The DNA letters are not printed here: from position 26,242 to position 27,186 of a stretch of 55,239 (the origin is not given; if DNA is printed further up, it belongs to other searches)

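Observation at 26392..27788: A complete ParA-ParB pair embedded inside the magnetosome cluster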

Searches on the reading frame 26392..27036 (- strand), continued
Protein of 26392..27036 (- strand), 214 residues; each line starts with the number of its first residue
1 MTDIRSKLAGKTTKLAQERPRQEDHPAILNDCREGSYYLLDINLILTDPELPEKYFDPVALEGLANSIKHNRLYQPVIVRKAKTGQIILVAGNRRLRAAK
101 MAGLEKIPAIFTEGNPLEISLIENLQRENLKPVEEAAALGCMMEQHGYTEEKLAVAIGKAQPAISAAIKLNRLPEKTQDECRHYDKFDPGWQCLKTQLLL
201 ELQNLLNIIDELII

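Call 95: find_encoding_contigs(protein=P0139, flank=10000, max_places=1)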
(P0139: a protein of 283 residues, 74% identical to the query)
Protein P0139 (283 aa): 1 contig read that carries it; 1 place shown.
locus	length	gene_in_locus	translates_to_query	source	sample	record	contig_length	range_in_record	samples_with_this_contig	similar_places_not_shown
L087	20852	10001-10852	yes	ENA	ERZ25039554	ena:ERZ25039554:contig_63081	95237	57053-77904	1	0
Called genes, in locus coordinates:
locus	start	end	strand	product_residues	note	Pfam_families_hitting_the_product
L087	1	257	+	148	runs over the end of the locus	PF25216:Volactin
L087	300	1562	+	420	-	PF10609:ParA, PF13614:AAA_31, PF01656:CbiA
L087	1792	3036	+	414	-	PF00072:Response_reg, PF00512:HisKA, PF02518:HATPase_c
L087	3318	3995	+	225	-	PF00072:Response_reg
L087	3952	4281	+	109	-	-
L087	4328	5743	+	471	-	PF00072:Response_reg, PF20161:VpsR (faint), PF23198:PDE8A_N (faint), PF00072:Response_reg, PF00512:HisKA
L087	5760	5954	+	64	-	PF02518:HATPase_c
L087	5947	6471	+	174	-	PF00072:Response_reg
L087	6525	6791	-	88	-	-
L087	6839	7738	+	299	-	PF02518:HATPase_c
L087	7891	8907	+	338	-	PF00072:Response_reg, PF01627:Hpt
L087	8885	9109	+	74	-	PF00072:Response_reg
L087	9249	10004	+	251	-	PF00142:Fer4_NifH, PF01656:CbiA, PF02374:ArsA_ATPase, PF06564:CBP_BcsQ, PF09140:MipZ (weak), PF10609:ParA, PF13614:AAA_31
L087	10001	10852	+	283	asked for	PF02195:ParB_N, PF17762:HTH_ParB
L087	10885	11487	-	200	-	-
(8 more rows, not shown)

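Call 96: find_encoding_contigs(protein=P0147, flank=10000, max_places=1)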
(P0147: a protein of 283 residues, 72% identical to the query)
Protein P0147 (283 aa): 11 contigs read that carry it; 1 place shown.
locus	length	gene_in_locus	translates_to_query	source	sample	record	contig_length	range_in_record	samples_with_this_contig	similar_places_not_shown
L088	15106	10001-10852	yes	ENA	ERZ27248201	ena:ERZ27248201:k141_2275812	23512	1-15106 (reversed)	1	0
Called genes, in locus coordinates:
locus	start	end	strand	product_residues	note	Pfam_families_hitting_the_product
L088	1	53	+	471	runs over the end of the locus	PF00309:Sigma54_AID, PF04963:Sigma54_CBD, PF04552:Sigma54_DBD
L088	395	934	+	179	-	PF02482:Ribosomal_S30AE, PF16321:Ribosom_S30AE_C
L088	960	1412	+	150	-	PF00359:PTS_EIIA_2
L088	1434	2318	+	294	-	PF07475:Hpr_kinase_C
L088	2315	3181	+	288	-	PF03668:RapZ-like_N, PF22740:PapZ_C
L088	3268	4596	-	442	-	PF01551:Peptidase_M23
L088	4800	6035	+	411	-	PF02441:Flavoprotein, PF04127:DFP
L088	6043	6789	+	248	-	PF03167:UDG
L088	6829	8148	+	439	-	PF25145:NfeD1b_N, PF24961:NfeD_membrane, PF01957:NfeD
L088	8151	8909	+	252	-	PF01145:Band_7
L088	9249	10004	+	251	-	PF00142:Fer4_NifH (weak), PF01656:CbiA, PF02374:ArsA_ATPase, PF06564:CBP_BcsQ (faint), PF09140:MipZ (faint), PF10609:ParA, PF13614:AAA_31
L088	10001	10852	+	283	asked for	PF02195:ParB_N, PF17762:HTH_ParB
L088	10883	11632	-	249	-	PF02463:SMC_N (weak), PF00005:ABC_tran, PF13304:AAA_21 (faint)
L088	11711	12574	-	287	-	PF00528:BPD_transp_1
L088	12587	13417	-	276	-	PF00528:BPD_transp_1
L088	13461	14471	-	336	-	PF13531:SBP_bac_11, PF01547:SBP_bac_1, PF13343:SBP_bac_6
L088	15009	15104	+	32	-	?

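Call 100: fold_search(model_id=the predicted structure, library=pdb)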
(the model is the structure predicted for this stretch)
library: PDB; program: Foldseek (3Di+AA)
matches with E <= 10: 497; with E <= 0.001: 44
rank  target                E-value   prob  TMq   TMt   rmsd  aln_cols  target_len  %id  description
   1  7bm8_A                2.5e-13  1.00  0.41  0.48  12.8       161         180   34  Crystal structure of the C-terminally truncated chromosome-partitioning protein ParB from Caulobacter crescentus compl (released 2021-04-28)
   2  7bnk_A                1.3e-12  1.00  0.40  0.44  12.5       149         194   34  Crystal structure of ParB from Myxococcus xanthus bound to CDP and Monothiophosphate (released 2021-09-08)
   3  7nfu_A                1.5e-12  1.00  0.56  0.55   2.9       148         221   36  Crystal structure of C-terminally truncated Geobacillus thermoleovorans nucleoid occlusion protein Noc (released 2021-02-17)
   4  7bnr_A                1.5e-12  1.00  0.40  0.44  12.6       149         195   35  Crystal structure of a ParB Q52A mutant from Myxococcus xanthus bound to CTPyS (released 2021-09-08)
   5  6t1f_C                1.7e-12  1.00  0.35  0.39   9.2       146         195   36  Crystal structure of the C-terminally truncated chromosome-partitioning protein ParB from Caulobacter crescentus compl (released 2020-10-14)
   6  7nfu_B                1.9e-12  1.00  0.55  0.55   3.1       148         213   36  Crystal structure of C-terminally truncated Geobacillus thermoleovorans nucleoid occlusion protein Noc (released 2021-02-17)
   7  7bnk_B                2.1e-12  1.00  0.40  0.44  12.6       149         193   35  Crystal structure of ParB from Myxococcus xanthus bound to CDP and Monothiophosphate (released 2021-09-08)
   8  6t1f_D                2.4e-12  1.00  0.59  0.67   1.8       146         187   35  Crystal structure of the C-terminally truncated chromosome-partitioning protein ParB from Caulobacter crescentus compl (released 2020-10-14)
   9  6sdk_B                3.2e-12  1.00  0.40  0.43  12.4       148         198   40  Crystal structure of bacterial ParB dimer bound to CDP (released 2019-10-23)
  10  7bnr_B                5.9e-12  1.00  0.39  0.42  12.7       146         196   36  Crystal structure of a ParB Q52A mutant from Myxococcus xanthus bound to CTPyS (released 2021-09-08)
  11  6sdk_A                7.5e-12  1.00  0.40  0.43  12.4       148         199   40  Crystal structure of bacterial ParB dimer bound to CDP (released 2019-10-23)
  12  6t1f_B                7.9e-12  1.00  0.58  0.65   2.0       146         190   35  Crystal structure of the C-terminally truncated chromosome-partitioning protein ParB from Caulobacter crescentus compl (released 2020-10-14)
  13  7ol9_B                1.4e-11  1.00  0.40  0.42  13.4       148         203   36  Crystal structure of C-terminally truncated Bacillus subtilis nucleoid occlusion protein (Noc) complexed to the Noc-bi (released 2022-03-09)
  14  7ng0                  1.5e-11  1.00  0.40  0.42  12.8       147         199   35  Crystal structure of N- and C-terminally truncated Geobacillus thermoleovorans nucleoid occlusion protein Noc (released 2021-02-17)
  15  6t1f_A                1.7e-11  1.00  0.33  0.37   9.1       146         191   35  Crystal structure of the C-terminally truncated chromosome-partitioning protein ParB from Caulobacter crescentus compl (released 2020-10-14)
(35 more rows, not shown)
